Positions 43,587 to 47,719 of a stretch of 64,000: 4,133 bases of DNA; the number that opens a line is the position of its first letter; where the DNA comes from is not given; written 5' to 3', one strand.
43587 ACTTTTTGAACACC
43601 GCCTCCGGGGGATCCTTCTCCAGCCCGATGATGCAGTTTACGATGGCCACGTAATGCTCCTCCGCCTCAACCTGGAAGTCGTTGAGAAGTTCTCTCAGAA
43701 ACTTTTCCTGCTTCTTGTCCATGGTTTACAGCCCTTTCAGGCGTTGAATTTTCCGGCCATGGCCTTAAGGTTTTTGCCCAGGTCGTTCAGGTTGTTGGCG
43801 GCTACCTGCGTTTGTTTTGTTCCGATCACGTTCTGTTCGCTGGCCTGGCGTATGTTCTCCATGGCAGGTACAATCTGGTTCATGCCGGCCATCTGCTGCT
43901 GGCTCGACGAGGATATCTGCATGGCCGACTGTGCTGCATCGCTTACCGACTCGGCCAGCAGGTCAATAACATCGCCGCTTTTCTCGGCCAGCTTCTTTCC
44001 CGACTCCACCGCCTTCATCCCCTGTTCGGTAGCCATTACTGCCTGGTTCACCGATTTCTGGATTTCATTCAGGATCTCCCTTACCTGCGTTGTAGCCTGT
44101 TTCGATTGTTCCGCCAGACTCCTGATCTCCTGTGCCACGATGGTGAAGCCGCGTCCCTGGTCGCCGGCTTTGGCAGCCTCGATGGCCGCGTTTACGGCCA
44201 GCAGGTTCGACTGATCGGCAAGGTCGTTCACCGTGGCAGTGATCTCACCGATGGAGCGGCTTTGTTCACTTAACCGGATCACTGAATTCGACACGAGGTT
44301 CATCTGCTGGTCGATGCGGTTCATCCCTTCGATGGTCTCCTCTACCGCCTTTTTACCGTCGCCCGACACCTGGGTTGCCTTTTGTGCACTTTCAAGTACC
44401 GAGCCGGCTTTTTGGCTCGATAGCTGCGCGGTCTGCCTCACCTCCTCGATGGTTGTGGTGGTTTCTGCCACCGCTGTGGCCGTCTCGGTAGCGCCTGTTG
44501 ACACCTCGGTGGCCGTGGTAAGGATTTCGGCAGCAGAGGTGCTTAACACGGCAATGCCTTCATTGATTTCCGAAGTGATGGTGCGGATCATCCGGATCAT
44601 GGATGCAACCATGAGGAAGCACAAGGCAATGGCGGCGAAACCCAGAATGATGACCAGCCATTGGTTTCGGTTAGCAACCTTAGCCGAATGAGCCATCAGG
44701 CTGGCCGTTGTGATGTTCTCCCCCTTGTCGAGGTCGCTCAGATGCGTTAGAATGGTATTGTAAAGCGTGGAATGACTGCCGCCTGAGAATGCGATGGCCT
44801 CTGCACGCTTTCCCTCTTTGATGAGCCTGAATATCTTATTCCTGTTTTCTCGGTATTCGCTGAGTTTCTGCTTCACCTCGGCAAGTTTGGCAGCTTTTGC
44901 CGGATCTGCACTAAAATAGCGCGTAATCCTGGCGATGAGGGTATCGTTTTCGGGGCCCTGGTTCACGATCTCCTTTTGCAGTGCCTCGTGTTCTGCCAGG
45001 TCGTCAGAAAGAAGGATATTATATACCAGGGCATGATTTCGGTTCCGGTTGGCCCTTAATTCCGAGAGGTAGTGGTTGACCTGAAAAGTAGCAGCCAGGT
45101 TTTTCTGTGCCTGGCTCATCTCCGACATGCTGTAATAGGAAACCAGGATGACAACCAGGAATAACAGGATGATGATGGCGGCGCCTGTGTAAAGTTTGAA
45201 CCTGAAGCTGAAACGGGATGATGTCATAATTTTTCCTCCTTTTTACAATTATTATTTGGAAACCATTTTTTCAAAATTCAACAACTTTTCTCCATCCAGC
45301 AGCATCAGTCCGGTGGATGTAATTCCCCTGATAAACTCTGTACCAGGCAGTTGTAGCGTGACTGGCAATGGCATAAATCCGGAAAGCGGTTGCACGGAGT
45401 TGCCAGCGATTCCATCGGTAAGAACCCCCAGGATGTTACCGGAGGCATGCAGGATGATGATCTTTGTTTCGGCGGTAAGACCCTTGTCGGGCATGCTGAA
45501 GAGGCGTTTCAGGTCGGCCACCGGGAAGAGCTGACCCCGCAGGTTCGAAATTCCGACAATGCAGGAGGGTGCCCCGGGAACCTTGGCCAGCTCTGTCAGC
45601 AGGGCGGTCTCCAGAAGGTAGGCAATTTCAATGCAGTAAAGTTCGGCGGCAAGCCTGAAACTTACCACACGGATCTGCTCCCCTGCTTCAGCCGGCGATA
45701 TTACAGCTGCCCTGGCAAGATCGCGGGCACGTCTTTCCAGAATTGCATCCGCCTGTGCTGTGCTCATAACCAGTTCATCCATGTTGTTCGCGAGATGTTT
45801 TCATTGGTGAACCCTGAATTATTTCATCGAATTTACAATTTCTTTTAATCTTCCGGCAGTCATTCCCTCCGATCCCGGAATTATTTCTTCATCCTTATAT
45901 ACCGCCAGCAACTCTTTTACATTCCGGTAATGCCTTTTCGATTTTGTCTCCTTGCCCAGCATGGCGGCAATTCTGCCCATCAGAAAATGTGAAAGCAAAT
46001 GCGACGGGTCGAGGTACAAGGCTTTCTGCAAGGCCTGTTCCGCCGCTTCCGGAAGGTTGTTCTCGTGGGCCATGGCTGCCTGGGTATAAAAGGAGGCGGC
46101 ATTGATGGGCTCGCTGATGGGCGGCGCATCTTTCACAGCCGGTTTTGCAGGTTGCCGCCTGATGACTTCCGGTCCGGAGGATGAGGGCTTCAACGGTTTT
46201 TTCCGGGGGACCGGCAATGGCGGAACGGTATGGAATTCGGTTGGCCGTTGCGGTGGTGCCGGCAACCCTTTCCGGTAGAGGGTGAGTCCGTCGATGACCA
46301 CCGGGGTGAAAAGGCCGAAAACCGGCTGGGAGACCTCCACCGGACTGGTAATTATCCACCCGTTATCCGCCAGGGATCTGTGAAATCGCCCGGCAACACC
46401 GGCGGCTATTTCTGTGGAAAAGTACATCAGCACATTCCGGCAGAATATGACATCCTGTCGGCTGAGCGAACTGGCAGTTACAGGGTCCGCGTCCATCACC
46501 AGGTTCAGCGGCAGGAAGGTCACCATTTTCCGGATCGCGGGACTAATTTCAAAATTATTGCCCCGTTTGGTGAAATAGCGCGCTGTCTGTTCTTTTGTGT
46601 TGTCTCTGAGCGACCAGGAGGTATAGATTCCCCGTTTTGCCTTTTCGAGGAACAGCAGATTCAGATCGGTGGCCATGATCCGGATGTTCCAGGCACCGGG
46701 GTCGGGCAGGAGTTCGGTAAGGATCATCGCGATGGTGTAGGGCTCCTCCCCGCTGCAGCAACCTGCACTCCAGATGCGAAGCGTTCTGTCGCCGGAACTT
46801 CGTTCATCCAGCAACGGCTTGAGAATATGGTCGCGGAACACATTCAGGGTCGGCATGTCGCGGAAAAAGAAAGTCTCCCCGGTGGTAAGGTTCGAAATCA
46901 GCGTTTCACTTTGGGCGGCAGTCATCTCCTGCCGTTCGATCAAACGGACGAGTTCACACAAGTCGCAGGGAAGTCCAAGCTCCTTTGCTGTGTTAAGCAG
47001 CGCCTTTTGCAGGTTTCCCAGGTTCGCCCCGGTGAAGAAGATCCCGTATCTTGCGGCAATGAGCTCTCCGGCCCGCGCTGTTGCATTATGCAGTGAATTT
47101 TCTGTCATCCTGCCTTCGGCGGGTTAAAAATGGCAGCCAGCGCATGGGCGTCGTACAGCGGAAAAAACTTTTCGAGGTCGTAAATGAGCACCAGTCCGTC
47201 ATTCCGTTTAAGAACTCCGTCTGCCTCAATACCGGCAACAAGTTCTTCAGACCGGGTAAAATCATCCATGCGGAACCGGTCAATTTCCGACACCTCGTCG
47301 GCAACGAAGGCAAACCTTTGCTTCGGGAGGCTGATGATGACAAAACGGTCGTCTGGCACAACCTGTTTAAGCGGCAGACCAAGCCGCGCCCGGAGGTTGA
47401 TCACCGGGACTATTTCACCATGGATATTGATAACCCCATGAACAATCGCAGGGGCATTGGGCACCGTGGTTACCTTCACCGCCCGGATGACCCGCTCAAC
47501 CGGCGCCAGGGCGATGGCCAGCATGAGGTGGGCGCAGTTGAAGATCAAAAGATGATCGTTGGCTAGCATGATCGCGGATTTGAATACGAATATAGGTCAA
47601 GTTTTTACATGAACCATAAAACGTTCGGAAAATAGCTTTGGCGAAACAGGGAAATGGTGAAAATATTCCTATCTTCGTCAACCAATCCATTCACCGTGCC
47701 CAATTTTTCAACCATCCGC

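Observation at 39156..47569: Wsp-like chemosensory operon ending in a REC-histidine-kinase hybrid, in a T9SS-rich Bacteroidota context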

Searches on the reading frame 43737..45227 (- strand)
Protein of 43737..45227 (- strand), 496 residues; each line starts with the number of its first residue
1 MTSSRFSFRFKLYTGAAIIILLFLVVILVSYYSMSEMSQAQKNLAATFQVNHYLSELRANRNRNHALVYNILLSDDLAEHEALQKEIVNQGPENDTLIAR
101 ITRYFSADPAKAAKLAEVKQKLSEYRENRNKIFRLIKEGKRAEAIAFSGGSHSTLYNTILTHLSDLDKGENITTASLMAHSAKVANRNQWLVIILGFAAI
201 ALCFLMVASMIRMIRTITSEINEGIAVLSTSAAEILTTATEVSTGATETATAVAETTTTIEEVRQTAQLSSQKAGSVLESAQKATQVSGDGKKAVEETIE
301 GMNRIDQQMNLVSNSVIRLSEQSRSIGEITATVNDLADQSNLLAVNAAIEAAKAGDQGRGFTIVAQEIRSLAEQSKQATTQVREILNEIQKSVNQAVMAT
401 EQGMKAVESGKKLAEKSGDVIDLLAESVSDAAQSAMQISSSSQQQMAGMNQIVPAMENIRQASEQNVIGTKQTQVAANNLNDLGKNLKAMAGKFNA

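Call 3: search_protein_families(library=pfam, proteins=[window:43737-45227:-])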
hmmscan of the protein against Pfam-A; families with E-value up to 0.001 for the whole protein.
window:43737-45227:- (496 aa): 2 families
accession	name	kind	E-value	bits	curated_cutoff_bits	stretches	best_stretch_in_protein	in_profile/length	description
PF00015.26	MCPsignal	-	3.6e-37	128.3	34.6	1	279-461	2-170/172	Methyl-accepting chemotaxis protein (MCP) signalling domain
PF12729.13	4HB_MCP_1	-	3e-17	63.2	27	1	11-166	7-162/181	Four helix bundle sensory module for signal transduction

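Call 4: search_protein_families(library=ncbifam, proteins=[window:43737-45227:-])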
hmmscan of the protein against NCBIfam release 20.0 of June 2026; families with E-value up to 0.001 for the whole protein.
window:43737-45227:- (496 aa): 7 families
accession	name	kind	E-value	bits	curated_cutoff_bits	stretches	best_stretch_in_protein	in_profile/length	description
NF058645.1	MCPCtpMPsAe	equivalog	3.3e-32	112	900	1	207-495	276-557/558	methyl-accepting chemotaxis protein CtpM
NF041847.1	transduc_aer2_vibrio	equivalog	2.8e-26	92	1200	1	207-492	493-750/804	aerotaxis transducer Aer2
NF007309.0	PRK09793.1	equivalog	4.1e-22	78.8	903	1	192-490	237-507/533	methyl-accepting chemotaxis protein IV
NF047851.1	MCPCitTducer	equivalog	2.2e-21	76.5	900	1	213-490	262-510/553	methyl-accepting chemotaxis citrate transducer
NF011615.0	PRK15041.1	equivalog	6.5e-20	71.3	947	1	213-487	255-508/554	methyl-accepting chemotaxis protein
NF011622.0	PRK15048.1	equivalog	1e-19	71.1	900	1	194-489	241-508/553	methyl-accepting chemotaxis protein II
NF050802.1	AspChtxCcaA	equivalog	1.9e-18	66.2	1300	1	216-398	460-644/700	aspartate chemotaxis receptor CcaA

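Call 19: search_solved_structures(query=window:43737-45227:-, show_alignments=4, max_evalue=1e-10)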
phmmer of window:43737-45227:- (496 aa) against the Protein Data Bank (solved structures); distinct sequences matched with E-value up to 1e-10: 13.
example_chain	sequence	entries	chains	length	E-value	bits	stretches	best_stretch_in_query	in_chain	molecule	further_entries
6s18_A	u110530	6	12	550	6.5e-26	94.7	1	240-495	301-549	Aromatic acid chemoreceptor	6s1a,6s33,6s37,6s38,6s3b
2ch7_A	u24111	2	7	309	3.2e-23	85.8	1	215-464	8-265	METHYL-ACCEPTING CHEMOTAXIS PROTEIN | Methyl-accepting chemotaxis protein 2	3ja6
3ja6_H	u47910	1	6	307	4.7e-23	85.3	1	217-464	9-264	Methyl-accepting chemotaxis protein 2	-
2ch7_B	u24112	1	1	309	6.1e-23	84.9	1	215-464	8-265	METHYL-ACCEPTING CHEMOTAXIS PROTEIN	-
3zx6_A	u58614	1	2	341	6.1e-18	68.5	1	215-487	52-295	HAMP, METHYL-ACCEPTING CHEMOTAXIS PROTEIN I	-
6s1k_E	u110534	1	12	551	9.3e-18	67.9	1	214-487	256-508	Methyl-accepting chemotaxis protein I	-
8c5v_I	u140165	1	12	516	1.3e-17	67.4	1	214-487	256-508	Methyl-accepting chemotaxis protein I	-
1qu7_A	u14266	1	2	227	2.1e-17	66.7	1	262-487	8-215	METHYL-ACCEPTING CHEMOTAXIS PROTEIN I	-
31cj_A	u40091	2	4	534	2.5e-16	63.1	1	249-468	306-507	Aerotaxis receptor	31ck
3g67_A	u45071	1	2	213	1.2e-11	47.8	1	271-395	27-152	Methyl-accepting chemotaxis protein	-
3g6b_A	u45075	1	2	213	1.4e-11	47.6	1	271-403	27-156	Methyl-accepting chemotaxis protein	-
4jpb_B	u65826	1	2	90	1.5e-11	47.5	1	320-394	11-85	Methyl-accepting chemotaxis protein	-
3ur1_C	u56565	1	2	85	2.2e-11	46.9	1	320-394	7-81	Methyl-accepting chemotaxis protein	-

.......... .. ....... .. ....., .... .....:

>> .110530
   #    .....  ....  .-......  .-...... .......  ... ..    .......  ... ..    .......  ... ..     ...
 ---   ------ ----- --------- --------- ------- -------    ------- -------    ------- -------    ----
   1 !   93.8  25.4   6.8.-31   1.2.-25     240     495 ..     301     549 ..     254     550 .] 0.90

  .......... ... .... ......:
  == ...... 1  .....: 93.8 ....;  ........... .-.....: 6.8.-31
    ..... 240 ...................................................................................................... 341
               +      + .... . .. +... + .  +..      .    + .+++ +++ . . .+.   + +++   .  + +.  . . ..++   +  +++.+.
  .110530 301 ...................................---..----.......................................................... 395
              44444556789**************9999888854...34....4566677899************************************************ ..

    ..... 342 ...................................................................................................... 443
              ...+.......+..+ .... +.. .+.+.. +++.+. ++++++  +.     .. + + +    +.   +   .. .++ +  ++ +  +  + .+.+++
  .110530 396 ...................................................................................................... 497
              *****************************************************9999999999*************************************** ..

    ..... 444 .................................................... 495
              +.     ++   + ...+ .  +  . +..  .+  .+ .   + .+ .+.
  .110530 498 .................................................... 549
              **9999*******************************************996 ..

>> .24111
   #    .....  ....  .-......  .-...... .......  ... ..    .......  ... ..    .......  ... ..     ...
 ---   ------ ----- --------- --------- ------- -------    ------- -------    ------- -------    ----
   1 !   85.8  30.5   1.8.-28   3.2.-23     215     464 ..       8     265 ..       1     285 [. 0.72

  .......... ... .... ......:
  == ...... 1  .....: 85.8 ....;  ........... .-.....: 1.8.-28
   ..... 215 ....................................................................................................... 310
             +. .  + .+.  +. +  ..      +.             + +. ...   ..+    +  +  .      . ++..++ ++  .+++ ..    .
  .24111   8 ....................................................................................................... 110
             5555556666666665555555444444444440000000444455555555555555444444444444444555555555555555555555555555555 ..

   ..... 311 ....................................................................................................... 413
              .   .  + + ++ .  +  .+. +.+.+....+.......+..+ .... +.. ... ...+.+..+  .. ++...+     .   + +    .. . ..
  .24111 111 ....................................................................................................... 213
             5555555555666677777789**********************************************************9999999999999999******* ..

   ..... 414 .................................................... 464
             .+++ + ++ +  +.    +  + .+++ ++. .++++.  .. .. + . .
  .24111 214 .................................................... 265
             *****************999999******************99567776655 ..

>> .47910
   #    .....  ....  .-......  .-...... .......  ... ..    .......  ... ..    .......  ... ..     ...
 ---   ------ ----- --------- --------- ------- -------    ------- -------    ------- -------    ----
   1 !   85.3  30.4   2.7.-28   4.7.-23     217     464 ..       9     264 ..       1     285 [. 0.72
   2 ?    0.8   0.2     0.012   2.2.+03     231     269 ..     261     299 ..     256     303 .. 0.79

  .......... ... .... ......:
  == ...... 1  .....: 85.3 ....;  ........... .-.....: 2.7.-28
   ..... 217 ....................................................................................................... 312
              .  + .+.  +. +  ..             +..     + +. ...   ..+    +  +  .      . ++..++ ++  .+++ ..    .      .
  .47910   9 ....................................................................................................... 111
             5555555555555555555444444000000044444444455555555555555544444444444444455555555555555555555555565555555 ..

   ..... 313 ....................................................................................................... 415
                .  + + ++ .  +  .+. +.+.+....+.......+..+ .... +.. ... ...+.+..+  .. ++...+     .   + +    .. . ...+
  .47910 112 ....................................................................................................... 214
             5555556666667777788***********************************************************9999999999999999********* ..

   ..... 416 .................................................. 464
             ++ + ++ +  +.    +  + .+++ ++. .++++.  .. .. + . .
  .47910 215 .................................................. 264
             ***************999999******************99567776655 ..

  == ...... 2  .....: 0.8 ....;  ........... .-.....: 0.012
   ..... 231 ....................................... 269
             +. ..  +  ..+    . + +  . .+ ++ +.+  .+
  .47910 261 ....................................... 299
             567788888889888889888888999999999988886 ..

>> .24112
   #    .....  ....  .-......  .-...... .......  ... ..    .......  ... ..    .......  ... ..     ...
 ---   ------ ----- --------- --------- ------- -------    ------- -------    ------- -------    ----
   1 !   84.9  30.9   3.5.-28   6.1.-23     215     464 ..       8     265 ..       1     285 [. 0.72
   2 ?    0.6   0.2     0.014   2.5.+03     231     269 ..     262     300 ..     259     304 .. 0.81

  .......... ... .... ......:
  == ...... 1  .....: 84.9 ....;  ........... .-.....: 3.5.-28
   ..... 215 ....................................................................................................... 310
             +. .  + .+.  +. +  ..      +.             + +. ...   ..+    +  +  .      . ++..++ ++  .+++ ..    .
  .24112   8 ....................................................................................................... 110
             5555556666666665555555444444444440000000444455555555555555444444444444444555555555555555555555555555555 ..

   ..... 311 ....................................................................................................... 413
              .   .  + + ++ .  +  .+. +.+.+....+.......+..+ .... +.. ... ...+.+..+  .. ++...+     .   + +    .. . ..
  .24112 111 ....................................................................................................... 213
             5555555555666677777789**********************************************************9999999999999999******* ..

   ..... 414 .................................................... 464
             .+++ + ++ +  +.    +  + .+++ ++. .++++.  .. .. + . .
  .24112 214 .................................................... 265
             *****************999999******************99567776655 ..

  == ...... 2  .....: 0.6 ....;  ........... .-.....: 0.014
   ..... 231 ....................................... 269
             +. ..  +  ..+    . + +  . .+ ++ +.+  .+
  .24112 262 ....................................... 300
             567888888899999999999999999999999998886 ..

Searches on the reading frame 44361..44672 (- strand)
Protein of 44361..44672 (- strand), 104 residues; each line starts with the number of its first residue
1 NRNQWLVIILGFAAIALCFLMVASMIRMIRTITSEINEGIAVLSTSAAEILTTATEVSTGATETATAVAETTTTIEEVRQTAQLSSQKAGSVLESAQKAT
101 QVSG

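Call 36: search_protein_families(library=pfam, proteins=[window:44361-44672:-], max_evalue=5)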
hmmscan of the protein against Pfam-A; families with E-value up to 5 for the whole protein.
seq(104 aa): 4 families
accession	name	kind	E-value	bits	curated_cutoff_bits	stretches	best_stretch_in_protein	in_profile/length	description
PF20155.4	TMP_3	-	0.029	14.6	41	1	35-104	12-84/192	Tape measure protein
PF06103.16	DUF948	-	0.07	13.8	37.2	1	8-86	4-81/89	Bacterial protein of unknown function (DUF948)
PF03216.18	Rhabdo_ncap_2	-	0.11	12.4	25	1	14-96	11-99/293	Rhabdovirus nucleoprotein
PF11292.14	DUF3093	-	0.22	12.2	23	1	4-87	12-95/140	Protein of unknown function (DUF3093)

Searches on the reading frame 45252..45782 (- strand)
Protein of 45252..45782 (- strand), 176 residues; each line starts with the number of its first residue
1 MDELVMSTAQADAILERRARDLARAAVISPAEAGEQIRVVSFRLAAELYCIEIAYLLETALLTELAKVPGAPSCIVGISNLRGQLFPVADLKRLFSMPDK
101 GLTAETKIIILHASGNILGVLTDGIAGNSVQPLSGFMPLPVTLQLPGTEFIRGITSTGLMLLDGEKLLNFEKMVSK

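Call 3: search_protein_families(library=pfam, proteins=[window:45252-45782:-])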
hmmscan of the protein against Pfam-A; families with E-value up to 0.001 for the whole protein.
window:45252-45782:- (176 aa): 1 family
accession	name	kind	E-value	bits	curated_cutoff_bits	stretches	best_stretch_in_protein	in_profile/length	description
PF01584.24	CheW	-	4.1e-23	82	23.5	1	39-169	2-135/138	CheW-like domain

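Call 4: search_protein_families(library=ncbifam, proteins=[window:45252-45782:-])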
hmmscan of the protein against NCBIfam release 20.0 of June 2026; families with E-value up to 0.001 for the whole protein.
window:45252-45782:- (176 aa): 1 family
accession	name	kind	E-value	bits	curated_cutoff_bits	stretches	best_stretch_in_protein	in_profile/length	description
NF007903.0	PRK10612.1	equivalog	5.9e-13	48.9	260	1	39-173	19-156/167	chemotaxis protein CheW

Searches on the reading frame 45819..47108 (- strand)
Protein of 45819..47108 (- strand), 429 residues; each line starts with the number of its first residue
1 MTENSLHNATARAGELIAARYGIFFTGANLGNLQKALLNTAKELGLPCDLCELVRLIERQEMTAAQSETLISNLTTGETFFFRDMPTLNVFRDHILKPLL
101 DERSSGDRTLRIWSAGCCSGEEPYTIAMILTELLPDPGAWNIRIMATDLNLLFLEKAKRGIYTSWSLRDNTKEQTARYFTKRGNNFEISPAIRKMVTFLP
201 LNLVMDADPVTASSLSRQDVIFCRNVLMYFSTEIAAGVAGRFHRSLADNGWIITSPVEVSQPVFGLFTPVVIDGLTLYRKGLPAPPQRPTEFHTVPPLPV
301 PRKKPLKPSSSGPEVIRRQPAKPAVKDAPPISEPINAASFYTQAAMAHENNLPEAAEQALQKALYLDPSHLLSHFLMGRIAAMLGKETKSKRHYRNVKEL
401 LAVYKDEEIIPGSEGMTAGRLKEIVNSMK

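Call 3: search_protein_families(library=pfam, proteins=[window:45819-47108:-])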
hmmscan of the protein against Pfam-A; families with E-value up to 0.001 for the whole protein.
window:45819-47108:- (429 aa): 1 family
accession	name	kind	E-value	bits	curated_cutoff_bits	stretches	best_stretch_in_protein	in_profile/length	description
PF01739.24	CheR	-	1.5e-45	155.5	27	1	78-253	2-172/195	CheR methyltransferase, SAM binding domain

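Call 4: search_protein_families(library=ncbifam, proteins=[window:45819-47108:-])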
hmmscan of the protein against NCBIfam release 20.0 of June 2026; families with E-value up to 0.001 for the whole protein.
window:45819-47108:- (429 aa): 2 families
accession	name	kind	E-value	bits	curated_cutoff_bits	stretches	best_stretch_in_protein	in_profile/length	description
NF007902.0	PRK10611.1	equivalog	2.7e-28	99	435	1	12-254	29-260/287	protein-glutamate O-methyltransferase CheR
TIGR02521.1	type_IV_pilW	equivalog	0.00091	18.8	154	0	333-396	26-90/234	type IV pilus biogenesis/stability protein PilW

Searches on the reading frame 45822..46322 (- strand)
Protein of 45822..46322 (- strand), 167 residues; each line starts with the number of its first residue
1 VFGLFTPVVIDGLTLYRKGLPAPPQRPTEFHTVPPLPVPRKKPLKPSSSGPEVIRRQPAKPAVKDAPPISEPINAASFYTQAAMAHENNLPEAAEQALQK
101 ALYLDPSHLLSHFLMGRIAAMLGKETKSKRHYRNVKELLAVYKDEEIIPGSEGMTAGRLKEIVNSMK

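Call 36: search_protein_families(library=pfam, proteins=[window:45822-46322:-], max_evalue=5)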
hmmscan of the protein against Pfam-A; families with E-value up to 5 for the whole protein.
seq(167 aa): 6 families
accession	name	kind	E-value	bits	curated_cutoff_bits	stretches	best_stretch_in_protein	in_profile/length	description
PF13431.12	TPR_17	-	8.8e-05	22.9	24.4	1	98-127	2-31/34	Tetratricopeptide repeat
PF07719.23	TPR_2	-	0.00014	22.2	27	2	76-108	2-34/34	Tetratricopeptide repeat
PF00515.34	TPR_1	-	0.00036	20.7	27.8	1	76-108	2-34/34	Tetratricopeptide repeat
PF13181.12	TPR_8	-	0.0015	19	25.7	1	78-108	4-34/34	Tetratricopeptide repeat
PF23914.1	TPR_CcmH_CycH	-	0.14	12.4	42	1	76-139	87-151/158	Cytochrome c-type biogenesis protein H TPR domain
PF10924.13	DUF2711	-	0.25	11.3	22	1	88-132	91-135/217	Protein of unknown function (DUF2711)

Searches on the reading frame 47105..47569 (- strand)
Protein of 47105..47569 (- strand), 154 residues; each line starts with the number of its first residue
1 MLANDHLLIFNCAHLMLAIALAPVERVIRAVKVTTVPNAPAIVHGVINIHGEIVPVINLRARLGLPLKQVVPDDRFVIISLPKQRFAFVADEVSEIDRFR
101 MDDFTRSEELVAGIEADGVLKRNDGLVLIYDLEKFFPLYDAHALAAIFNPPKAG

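Call 3: search_protein_families(library=pfam, proteins=[window:47105-47569:-])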
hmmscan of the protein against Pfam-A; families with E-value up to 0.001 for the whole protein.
window:47105-47569:- (154 aa): 1 family
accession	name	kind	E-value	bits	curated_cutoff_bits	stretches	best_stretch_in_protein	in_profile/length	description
PF01584.24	CheW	-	2.9e-24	85.7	23.5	1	7-136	2-134/138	CheW-like domain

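Call 4: search_protein_families(library=ncbifam, proteins=[window:47105-47569:-])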
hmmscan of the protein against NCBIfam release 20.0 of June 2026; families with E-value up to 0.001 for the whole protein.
window:47105-47569:- (154 aa): 1 family
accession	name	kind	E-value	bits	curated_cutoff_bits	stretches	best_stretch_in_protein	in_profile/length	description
NF007903.0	PRK10612.1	equivalog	1.4e-08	34.6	260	1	6-115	18-127/167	chemotaxis protein CheW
